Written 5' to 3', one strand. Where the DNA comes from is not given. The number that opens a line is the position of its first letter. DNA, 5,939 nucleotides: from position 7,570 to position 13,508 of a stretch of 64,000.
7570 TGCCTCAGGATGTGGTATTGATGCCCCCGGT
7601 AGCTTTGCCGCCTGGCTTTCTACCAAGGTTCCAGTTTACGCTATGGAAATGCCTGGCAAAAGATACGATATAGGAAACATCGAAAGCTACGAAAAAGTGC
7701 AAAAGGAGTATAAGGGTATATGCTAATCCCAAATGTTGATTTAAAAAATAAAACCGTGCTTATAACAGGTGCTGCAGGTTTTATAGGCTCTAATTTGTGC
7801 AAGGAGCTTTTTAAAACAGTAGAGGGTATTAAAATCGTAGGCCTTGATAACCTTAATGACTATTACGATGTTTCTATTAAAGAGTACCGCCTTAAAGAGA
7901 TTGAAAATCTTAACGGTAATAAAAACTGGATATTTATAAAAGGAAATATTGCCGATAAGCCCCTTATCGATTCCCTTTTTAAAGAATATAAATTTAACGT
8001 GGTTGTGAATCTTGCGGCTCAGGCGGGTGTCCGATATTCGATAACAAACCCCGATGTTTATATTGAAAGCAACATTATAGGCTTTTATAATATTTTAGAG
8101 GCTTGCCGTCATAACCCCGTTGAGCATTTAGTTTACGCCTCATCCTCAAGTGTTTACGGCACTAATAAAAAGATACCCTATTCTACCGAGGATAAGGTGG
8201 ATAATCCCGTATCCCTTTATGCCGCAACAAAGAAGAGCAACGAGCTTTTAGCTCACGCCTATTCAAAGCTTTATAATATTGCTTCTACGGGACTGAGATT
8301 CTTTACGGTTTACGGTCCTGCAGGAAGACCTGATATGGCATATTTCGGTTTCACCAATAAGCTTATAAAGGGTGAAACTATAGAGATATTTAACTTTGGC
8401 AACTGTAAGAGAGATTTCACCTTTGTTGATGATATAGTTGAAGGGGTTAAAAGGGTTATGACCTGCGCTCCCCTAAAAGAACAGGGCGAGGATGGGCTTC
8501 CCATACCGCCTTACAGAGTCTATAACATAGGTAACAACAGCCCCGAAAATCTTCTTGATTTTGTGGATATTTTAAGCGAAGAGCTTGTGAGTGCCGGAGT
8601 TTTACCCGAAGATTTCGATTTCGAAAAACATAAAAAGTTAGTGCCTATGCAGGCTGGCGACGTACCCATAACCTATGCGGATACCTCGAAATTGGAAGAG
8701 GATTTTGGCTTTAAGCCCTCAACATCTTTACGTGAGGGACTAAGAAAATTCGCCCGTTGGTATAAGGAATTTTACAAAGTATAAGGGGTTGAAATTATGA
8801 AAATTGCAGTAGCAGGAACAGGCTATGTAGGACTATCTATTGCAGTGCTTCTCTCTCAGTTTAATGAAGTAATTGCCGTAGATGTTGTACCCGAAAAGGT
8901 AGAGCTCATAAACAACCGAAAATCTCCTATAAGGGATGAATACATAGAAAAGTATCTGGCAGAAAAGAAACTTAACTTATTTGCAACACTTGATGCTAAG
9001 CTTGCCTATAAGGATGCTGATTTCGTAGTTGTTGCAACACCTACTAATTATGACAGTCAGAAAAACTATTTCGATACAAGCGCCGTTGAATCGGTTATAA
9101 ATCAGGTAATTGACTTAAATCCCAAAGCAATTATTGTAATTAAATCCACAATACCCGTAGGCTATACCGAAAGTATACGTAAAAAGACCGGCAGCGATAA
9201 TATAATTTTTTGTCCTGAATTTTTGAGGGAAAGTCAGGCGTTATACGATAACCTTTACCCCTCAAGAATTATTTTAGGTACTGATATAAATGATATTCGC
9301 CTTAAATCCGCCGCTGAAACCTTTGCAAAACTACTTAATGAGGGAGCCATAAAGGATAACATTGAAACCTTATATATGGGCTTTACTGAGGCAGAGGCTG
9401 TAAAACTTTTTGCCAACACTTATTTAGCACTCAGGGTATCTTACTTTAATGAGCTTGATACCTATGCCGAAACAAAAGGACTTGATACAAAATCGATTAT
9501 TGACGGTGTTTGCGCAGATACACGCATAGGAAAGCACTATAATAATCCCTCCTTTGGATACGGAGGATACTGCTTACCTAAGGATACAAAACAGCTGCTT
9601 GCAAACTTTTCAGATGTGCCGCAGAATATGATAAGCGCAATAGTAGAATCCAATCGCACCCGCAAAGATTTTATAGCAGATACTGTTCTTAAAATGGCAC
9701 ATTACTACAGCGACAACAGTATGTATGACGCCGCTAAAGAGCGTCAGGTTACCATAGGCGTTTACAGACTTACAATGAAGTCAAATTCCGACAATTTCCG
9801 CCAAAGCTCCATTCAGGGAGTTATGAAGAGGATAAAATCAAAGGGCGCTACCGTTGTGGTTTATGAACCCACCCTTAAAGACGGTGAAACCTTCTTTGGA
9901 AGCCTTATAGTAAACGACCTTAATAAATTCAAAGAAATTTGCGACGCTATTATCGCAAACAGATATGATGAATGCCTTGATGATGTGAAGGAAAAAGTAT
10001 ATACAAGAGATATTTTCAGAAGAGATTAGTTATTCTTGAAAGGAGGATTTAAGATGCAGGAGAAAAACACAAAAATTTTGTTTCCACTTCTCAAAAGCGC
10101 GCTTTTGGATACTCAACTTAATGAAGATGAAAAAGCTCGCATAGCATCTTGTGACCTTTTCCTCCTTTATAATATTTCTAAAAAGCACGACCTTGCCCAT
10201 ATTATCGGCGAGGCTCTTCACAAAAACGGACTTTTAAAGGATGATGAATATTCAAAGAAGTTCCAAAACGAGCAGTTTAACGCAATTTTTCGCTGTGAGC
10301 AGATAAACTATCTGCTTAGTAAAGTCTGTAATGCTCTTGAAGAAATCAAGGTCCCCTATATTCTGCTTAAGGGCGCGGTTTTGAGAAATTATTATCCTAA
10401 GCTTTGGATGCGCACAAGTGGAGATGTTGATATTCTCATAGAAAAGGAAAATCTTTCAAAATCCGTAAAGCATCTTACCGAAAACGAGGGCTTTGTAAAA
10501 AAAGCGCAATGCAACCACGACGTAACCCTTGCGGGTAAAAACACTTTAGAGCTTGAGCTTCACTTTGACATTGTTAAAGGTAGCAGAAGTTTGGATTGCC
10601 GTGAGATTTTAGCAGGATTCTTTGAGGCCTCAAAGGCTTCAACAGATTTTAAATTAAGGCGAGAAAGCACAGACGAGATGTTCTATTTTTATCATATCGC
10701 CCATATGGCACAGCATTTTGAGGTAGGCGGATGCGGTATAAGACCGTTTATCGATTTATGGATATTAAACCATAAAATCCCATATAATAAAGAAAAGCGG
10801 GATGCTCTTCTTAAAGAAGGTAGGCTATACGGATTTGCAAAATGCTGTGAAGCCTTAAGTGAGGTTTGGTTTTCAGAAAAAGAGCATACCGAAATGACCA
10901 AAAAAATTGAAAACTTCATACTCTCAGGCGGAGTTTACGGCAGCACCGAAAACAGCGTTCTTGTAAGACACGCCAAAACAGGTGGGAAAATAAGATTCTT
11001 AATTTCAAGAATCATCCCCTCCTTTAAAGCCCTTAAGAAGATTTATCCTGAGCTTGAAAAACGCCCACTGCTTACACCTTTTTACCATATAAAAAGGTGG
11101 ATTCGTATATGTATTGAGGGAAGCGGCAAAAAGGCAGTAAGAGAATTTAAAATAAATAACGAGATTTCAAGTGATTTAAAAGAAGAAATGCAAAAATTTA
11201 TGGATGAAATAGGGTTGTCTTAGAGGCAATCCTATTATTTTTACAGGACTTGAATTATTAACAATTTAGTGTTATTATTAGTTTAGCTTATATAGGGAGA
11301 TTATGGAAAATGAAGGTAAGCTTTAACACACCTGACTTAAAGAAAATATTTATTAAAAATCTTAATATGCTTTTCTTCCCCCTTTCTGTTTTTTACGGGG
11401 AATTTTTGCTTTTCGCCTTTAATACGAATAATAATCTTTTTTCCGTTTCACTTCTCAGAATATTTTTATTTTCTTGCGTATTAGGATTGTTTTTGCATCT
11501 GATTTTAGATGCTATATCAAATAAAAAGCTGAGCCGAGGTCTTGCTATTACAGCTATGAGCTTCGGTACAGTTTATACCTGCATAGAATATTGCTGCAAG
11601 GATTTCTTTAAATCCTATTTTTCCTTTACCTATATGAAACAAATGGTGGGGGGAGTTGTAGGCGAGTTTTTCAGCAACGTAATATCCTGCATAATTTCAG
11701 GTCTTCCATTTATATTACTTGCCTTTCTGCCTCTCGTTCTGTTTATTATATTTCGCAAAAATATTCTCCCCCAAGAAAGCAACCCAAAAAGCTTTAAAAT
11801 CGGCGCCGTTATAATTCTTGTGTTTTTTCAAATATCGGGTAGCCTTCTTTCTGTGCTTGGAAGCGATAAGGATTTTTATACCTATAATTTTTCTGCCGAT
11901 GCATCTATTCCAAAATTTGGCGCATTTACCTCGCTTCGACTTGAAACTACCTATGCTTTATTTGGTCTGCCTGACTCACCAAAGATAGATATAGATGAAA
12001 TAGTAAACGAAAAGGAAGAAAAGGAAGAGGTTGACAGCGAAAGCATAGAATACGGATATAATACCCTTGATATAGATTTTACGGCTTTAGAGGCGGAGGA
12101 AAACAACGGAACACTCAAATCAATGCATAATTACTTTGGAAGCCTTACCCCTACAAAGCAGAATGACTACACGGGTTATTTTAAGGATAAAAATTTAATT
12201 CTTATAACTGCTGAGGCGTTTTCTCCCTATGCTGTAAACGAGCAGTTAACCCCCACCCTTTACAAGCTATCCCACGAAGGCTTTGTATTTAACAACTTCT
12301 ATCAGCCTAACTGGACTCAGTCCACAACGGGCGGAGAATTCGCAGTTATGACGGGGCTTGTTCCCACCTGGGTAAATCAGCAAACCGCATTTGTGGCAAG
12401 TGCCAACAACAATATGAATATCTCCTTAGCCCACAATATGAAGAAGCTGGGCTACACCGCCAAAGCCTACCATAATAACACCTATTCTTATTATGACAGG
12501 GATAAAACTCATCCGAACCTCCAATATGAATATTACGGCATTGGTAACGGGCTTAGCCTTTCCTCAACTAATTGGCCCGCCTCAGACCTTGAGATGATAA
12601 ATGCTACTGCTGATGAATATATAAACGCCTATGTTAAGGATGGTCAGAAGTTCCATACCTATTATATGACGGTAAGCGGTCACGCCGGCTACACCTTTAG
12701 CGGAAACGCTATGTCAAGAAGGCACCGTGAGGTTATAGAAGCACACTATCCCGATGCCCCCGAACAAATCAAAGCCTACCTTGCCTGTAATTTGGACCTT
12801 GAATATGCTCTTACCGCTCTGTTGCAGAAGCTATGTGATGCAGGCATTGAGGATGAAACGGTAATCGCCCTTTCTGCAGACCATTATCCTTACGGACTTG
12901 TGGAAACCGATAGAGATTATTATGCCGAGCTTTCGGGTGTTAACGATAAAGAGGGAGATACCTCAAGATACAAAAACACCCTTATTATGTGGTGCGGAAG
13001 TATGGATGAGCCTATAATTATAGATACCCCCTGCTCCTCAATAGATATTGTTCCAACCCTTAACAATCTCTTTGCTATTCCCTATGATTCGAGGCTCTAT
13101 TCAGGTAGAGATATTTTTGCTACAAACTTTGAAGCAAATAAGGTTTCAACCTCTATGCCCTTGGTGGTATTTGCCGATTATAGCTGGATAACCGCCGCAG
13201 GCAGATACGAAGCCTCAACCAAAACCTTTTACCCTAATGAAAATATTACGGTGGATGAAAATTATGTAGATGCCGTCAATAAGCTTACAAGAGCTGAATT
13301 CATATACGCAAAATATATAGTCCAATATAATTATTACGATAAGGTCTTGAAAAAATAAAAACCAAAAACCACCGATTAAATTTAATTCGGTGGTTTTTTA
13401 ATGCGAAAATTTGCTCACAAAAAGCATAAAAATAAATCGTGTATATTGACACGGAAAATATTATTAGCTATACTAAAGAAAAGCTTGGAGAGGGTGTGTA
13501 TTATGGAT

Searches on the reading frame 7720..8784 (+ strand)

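Call 22: search_protein_families(library=pfam, proteins=[window:7720-8784:+], max_evalue=0.00001)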
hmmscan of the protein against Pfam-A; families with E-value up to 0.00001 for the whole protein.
window:7720-8784:+ (354 aa): 6 families
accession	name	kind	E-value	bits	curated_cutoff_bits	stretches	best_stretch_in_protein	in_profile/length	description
PF01370.27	Epimerase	-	2.7e-53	181.3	20.9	1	13-255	1-233/240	NAD dependent epimerase/dehydratase family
PF16363.11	GDP_Man_Dehyd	-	7.3e-52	177.3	27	1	14-343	1-331/332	GDP-mannose 4,6 dehydratase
PF01073.25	3Beta_HSD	-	4e-21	75.7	22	1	14-289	1-268/280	3-beta hydroxysteroid dehydrogenase/isomerase family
PF02719.21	Polysacc_synt_2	-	2.5e-18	66.7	20.2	1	13-188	1-159/293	Polysaccharide biosynthesis protein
PF04321.23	RmlD_sub_bind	-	2.2e-16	60.2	27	1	12-290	2-232/287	RmlD substrate binding domain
PF07993.18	NAD_binding_4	-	4.6e-08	33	20.1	1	15-184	1-194/258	Male sterility protein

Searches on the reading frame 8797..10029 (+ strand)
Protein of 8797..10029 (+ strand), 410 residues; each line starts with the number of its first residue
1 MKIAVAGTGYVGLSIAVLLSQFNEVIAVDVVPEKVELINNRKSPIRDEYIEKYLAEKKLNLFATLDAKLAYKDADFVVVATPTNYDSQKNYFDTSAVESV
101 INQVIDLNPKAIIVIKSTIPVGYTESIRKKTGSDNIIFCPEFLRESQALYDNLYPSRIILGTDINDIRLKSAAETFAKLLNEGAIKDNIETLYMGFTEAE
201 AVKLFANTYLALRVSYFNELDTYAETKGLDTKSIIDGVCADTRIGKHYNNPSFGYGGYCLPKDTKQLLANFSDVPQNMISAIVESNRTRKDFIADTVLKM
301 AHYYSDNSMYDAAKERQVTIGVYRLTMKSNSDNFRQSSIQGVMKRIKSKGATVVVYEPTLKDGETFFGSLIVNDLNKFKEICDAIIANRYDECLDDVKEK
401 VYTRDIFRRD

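Call 22: search_protein_families(library=pfam, proteins=[window:8797-10029:+], max_evalue=0.00001)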
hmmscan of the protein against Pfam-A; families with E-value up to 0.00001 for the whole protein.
window:8797-10029:+ (410 aa): 3 families
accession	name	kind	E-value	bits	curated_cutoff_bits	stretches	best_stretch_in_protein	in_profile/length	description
PF03721.20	UDPG_MGDP_dh_N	-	3.3e-33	115.3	27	1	1-165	1-178/187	UDP-glucose/GDP-mannose dehydrogenase family, NAD binding domain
PF00984.24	UDPG_MGDP_dh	-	2.2e-27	95.4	25.4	1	198-287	2-93/94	UDP-glucose/GDP-mannose dehydrogenase family, central domain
PF03720.21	UDPG_MGDP_dh_C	-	5.1e-13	49.7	30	1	321-399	1-82/103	UDP-glucose/GDP-mannose dehydrogenase family, UDP binding domain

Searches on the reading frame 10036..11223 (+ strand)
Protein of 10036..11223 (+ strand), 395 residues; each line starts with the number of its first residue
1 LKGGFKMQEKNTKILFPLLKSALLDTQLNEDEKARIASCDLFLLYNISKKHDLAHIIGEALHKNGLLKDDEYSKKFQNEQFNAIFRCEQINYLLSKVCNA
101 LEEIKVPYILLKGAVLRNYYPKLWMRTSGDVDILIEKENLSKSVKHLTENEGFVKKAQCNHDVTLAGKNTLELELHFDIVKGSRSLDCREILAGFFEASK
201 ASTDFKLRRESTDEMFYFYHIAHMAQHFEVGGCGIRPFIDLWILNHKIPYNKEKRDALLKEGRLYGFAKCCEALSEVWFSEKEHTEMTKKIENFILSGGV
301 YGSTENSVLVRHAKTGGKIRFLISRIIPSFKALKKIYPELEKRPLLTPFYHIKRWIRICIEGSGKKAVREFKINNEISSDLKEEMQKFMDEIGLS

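Call 4: search_protein_families(library=pfam, proteins=[window:10036-11223:+])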
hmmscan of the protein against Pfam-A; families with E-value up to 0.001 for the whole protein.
window:10036-11223:+ (395 aa): 1 family
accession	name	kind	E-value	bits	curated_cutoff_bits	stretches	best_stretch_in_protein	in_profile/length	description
PF14907.12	NTP_transf_5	-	9.5e-32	111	31.2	1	43-269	7-235/249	Uncharacterised nucleotidyltransferase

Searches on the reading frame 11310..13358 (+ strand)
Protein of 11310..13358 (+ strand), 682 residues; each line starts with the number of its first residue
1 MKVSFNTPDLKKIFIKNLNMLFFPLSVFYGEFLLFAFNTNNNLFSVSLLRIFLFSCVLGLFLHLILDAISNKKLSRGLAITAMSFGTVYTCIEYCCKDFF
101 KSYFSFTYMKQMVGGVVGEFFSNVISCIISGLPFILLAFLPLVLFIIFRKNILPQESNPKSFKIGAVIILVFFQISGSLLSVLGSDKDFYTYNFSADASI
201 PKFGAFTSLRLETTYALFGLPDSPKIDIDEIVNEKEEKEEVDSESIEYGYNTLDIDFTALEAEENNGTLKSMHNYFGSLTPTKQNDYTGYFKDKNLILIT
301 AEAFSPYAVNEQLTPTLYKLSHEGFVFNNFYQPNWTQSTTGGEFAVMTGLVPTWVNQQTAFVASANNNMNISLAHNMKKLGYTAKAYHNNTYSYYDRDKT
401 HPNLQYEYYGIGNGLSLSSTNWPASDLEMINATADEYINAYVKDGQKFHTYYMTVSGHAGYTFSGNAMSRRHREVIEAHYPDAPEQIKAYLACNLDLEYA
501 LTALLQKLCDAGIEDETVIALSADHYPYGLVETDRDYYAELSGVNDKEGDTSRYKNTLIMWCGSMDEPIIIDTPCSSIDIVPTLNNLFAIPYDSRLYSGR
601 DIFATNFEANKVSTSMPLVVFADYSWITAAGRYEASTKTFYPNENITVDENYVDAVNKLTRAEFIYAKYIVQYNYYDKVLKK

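Call 4: search_protein_families(library=pfam, proteins=[window:11310-13358:+])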
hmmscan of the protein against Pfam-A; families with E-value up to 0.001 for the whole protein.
window:11310-13358:+ (682 aa): 1 family
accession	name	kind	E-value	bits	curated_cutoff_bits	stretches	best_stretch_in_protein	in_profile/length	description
PF00884.28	Sulfatase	-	1.5e-20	74.2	25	1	295-588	2-299/301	Sulfatase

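Call 5: search_protein_families(library=ncbifam, proteins=[window:11310-13358:+])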
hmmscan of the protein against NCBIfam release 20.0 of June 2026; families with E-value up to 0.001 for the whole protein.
window:11310-13358:+ (682 aa): 3 families
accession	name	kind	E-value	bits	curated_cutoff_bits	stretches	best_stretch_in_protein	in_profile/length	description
NF053595.1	LptchSynLtaSGpos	equivalog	3.7e-18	65.4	970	1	268-608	212-546/626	lipoteichoic acid synthase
TIGR03417.1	chol_sulfatase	equivalog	1.1e-05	24.5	433.45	0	486-601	247-359/500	choline-sulfatase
NF010322.0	PRK13759.1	equivalog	0.00063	18.3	481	0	313-386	31-101/486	arylsulfatase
